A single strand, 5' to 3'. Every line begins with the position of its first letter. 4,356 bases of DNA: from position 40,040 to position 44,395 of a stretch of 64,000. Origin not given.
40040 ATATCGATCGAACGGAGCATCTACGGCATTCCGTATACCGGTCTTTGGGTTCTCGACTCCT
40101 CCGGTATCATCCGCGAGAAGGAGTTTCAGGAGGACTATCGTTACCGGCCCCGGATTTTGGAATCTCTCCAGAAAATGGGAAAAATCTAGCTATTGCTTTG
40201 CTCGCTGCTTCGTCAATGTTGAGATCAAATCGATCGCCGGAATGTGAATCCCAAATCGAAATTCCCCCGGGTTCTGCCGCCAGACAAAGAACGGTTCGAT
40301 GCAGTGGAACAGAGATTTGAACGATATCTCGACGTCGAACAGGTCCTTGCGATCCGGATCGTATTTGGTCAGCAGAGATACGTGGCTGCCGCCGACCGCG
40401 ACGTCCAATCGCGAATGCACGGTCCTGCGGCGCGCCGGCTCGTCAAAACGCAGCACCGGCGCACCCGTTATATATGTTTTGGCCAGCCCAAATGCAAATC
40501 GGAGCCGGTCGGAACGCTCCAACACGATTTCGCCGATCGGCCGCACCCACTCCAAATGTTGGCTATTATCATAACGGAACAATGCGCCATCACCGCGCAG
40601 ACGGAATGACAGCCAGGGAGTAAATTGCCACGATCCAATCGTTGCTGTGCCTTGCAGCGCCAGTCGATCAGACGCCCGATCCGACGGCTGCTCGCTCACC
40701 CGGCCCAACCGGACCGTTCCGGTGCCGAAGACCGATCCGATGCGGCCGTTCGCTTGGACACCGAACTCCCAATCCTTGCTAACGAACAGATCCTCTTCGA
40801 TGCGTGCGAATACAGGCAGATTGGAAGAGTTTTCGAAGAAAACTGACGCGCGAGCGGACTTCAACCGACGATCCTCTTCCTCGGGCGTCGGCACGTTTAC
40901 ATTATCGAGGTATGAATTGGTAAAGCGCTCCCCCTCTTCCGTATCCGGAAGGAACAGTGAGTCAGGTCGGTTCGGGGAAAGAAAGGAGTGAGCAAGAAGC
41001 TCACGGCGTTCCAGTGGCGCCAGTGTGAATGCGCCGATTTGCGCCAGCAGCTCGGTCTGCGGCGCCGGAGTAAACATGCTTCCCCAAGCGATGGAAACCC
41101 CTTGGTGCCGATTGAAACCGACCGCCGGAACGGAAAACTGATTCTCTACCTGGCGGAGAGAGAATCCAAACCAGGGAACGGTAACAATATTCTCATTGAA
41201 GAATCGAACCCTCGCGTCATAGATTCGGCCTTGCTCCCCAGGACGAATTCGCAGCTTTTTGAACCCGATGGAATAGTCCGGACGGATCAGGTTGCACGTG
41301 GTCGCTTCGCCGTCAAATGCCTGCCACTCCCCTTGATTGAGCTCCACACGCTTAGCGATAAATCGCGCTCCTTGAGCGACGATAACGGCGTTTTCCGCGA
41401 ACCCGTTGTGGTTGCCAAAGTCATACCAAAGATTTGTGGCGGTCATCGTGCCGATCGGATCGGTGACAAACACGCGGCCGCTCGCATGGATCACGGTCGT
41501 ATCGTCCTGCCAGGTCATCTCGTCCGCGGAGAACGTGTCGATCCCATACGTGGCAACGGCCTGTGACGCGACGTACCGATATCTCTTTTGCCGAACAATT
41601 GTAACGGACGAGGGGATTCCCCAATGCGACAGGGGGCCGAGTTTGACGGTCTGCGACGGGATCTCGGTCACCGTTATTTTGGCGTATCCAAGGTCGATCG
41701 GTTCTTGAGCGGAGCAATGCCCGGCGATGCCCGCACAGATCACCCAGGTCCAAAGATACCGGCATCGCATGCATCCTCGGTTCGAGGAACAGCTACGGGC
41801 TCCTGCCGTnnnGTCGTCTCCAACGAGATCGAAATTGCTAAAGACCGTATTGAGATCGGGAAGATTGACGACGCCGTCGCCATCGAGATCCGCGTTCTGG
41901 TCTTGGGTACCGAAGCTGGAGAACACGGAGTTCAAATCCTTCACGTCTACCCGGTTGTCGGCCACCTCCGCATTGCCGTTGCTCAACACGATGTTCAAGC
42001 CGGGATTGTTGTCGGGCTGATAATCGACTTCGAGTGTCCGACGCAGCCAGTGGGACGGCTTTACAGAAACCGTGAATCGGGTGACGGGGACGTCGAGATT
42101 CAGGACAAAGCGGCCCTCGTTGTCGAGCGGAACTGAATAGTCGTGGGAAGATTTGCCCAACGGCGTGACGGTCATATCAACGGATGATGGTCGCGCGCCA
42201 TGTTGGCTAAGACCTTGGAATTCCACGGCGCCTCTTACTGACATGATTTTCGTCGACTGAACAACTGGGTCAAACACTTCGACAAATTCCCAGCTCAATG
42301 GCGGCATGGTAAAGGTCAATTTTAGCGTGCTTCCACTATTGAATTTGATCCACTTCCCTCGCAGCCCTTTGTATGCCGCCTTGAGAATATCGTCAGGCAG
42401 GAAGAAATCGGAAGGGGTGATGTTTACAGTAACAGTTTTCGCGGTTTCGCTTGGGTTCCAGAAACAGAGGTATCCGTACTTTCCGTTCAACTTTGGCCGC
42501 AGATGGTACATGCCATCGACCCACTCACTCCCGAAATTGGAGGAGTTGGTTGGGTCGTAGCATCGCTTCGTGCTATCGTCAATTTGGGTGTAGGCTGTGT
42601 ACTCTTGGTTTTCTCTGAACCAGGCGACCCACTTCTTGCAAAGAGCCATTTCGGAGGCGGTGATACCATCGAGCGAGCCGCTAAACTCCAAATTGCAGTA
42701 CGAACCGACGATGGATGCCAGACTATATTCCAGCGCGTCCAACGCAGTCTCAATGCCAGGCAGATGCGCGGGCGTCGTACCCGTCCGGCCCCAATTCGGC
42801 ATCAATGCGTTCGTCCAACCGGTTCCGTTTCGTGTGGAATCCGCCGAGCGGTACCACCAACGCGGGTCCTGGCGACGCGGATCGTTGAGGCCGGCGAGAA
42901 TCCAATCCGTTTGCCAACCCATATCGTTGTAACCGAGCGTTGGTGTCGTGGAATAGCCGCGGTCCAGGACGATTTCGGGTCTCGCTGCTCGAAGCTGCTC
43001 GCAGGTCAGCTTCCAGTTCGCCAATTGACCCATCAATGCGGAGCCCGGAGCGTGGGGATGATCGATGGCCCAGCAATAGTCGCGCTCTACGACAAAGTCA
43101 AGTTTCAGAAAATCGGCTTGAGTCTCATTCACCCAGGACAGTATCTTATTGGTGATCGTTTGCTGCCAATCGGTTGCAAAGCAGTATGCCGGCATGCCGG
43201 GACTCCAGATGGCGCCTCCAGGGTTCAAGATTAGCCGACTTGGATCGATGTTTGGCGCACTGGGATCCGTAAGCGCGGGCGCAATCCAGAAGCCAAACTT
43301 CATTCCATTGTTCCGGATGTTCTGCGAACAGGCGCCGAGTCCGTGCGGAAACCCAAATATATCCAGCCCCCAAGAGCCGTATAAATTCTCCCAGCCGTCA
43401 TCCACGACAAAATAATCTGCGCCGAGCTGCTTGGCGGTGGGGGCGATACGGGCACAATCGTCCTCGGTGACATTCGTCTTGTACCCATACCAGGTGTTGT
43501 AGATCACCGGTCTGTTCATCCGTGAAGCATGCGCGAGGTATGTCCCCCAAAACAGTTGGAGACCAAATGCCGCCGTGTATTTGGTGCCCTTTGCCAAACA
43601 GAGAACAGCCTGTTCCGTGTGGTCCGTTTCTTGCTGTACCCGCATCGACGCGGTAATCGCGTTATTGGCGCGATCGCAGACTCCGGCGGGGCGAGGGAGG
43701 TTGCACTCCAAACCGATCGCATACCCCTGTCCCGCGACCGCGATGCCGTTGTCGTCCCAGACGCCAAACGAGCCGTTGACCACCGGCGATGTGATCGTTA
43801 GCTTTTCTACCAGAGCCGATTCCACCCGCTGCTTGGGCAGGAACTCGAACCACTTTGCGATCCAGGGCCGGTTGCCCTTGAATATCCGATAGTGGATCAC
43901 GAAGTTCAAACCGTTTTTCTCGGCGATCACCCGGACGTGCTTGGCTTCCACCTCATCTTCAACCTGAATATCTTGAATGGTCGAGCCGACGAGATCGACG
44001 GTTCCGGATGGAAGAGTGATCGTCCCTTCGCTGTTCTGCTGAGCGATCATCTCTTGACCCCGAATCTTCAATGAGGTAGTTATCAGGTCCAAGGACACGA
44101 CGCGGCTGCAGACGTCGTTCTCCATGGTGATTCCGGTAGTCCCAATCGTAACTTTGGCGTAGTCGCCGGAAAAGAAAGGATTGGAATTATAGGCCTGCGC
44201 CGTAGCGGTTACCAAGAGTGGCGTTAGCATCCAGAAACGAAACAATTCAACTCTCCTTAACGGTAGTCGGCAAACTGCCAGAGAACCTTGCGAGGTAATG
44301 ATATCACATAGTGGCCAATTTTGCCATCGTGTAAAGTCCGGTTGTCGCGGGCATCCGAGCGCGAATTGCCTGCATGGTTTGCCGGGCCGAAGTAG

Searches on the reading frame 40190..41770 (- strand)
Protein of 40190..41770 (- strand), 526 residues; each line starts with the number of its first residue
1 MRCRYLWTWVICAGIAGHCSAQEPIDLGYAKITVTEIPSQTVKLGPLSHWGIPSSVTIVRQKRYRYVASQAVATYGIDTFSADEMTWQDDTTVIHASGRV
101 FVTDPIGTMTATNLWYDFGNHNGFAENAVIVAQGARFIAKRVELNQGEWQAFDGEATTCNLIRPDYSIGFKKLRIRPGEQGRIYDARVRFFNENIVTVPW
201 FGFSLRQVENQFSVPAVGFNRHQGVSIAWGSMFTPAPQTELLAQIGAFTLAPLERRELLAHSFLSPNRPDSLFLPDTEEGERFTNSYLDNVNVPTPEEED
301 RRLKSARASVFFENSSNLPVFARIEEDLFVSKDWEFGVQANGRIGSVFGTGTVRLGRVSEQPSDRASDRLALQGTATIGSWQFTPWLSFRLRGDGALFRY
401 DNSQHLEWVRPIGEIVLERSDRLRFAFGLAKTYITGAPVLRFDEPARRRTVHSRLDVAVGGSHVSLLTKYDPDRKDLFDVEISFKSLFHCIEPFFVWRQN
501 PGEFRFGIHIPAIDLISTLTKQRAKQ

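Call 22: search_protein_families(library=pfam, proteins=[window:40190-41770:-], max_evalue=0.01)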
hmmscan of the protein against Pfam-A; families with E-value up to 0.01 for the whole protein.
window:40190-41770:- (526 aa): 0 families

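Call 75: search_solved_structures(query=window:40193-41770:-, max_evalue=1)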
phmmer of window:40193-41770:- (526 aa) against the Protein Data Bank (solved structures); distinct sequences matched with E-value up to 1: 0.

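Call 76: search_protein_families(library=ncbifam, proteins=[window:40193-41770:-], max_evalue=0.01)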
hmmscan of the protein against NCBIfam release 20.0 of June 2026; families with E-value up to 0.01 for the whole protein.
window:40193-41770:- (526 aa): 0 families

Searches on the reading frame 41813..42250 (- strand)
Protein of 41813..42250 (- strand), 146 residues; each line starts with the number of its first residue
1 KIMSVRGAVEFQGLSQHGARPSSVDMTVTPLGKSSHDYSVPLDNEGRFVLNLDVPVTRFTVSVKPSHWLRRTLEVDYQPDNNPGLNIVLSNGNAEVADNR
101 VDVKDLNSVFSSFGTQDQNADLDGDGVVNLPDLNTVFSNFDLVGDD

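Call 9: search_protein_families(library=ncbifam, proteins=[window:41813-42250:-], max_evalue=1)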
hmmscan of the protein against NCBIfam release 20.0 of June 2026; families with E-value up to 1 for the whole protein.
window:41813-42250:- (146 aa): 1 family
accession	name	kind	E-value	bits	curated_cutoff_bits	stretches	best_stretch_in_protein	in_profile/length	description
NF041540.1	dockerin_GC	domain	2.7e-05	24.5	29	1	92-139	9-62/67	GC-type dockerin domain-anchored protein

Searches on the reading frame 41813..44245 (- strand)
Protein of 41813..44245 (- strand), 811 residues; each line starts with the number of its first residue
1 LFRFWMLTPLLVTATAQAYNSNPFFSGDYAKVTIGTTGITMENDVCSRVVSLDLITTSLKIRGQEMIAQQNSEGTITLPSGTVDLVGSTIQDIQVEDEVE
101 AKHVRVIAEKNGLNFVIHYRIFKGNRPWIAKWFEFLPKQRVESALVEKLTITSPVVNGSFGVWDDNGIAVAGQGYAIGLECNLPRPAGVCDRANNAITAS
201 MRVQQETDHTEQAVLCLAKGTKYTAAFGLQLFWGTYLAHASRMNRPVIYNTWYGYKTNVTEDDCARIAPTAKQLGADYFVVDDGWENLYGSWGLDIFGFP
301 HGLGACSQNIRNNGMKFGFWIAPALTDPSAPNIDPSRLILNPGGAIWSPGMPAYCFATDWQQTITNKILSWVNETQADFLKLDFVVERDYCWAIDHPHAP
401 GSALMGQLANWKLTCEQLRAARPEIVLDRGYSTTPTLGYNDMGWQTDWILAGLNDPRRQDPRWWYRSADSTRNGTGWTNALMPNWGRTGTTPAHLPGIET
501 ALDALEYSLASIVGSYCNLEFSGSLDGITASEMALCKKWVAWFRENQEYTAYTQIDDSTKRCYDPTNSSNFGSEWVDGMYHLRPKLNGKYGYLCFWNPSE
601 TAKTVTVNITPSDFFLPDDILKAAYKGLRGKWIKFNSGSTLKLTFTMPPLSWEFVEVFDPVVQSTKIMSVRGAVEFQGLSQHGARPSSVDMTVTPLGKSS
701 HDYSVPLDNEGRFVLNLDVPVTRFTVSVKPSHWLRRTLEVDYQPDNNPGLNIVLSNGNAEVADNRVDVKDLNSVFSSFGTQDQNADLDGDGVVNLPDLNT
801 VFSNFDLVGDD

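Call 4: search_protein_families(library=pfam, proteins=[window:41813-44245:-], max_evalue=1)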
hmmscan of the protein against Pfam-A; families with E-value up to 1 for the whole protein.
window:41813-44245:- (811 aa): 1 family
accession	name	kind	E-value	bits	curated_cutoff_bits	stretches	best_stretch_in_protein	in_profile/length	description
PF02065.24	Melibiase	-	1e-11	44.8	27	1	243-327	39-130/347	Melibiase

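Call 9: search_protein_families(library=ncbifam, proteins=[window:41813-44245:-], max_evalue=1)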
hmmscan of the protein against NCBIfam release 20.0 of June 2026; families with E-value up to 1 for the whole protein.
window:41813-44245:- (811 aa): 3 families
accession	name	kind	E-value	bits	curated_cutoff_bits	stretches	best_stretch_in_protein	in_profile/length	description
NF041540.1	dockerin_GC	domain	0.00028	21.2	29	1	758-803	10-61/67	GC-type dockerin domain-anchored protein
NF053652.1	BtArabpyrBAD1528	equivalog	0.0022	16.1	1100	1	270-350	339-431/730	beta-L-arabinopyranosidase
NF041724.1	phane_AmcA_4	equivalog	0.31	11.6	40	1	458-491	11-42/52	multiple cyclophane-containing RiPP AmcA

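Call 69: find_homologous_proteins(query=window:41813-44245:-, max_evalue=1e-10)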
Query window:41813-44245:- (811 aa): 10 proteins with E <= 1e-10 among 8000 candidates.
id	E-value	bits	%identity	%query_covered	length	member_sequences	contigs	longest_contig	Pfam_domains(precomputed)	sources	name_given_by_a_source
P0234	0.0e+0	1925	100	100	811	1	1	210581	PF02065.25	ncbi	-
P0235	9.3e-249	846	49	99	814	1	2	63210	PF02065.25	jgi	jgi:hypothetical protein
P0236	1.6e-240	819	46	100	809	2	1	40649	PF02065.25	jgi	-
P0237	3.5e-222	758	44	99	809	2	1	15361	PF02065.25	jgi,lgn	-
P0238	7.2e-222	757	44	100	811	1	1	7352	PF02065.25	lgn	-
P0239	1.8e-220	753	43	98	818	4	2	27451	PF02065.25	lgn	-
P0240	2.5e-212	726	42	98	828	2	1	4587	PF02065.25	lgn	-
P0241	1.9e-211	723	42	99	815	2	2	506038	PF02065.25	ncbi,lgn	-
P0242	3.3e-125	437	37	79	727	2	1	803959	PF16499.12,PF02065.25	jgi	-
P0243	4.4e-12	63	35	13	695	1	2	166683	PF16875.12,PF02065.25,PF16874.12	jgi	jgi:alpha-galactosidase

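Call 70: find_encoding_contigs(protein=P0234, flank=1000, max_places=2)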
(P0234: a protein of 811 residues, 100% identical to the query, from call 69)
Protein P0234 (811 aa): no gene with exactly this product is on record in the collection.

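Call 72: list_cluster_members(proteins=[P0234, P0241, P0001, P0003, P0235, P0016, P0027])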
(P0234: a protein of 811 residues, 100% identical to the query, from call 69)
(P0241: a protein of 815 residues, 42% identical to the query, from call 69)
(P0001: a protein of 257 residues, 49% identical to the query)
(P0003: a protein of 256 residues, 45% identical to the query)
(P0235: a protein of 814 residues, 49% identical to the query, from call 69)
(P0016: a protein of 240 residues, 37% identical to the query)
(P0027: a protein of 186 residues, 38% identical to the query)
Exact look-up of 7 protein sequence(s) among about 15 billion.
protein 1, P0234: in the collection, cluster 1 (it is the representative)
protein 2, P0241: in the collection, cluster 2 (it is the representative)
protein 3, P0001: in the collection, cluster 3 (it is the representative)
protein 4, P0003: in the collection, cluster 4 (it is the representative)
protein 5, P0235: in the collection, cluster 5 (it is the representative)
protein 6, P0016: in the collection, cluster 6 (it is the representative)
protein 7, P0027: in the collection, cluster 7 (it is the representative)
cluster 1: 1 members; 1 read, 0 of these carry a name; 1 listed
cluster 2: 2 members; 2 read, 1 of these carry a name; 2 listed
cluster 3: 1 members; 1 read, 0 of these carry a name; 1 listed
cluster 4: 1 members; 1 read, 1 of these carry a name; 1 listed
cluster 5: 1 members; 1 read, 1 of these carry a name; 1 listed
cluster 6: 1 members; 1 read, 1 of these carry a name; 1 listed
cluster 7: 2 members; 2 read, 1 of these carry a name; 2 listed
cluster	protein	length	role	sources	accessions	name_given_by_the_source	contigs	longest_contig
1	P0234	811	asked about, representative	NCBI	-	-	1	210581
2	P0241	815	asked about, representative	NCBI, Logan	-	-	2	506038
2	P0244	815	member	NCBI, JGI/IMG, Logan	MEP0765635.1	MAG: alpha-galactosidase [Fimbriimonadia bacterium] | hypothetical protein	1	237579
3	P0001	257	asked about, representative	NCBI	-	-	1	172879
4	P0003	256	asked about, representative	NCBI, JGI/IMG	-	plastocyanin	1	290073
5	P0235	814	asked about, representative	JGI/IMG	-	hypothetical protein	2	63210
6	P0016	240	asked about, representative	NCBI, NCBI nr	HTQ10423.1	MAG TPA: dockerin type I domain-containing protein, partial [Fimbriimonadaceae bacterium] | dockerin type I domain-containing protein [Fimbriimonadaceae bacterium]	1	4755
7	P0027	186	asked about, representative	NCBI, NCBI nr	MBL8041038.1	MAG: hypothetical protein JNM04_06780, partial [Chthonomonas sp.] | hypothetical protein [Chthonomonas sp.]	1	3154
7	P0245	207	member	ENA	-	-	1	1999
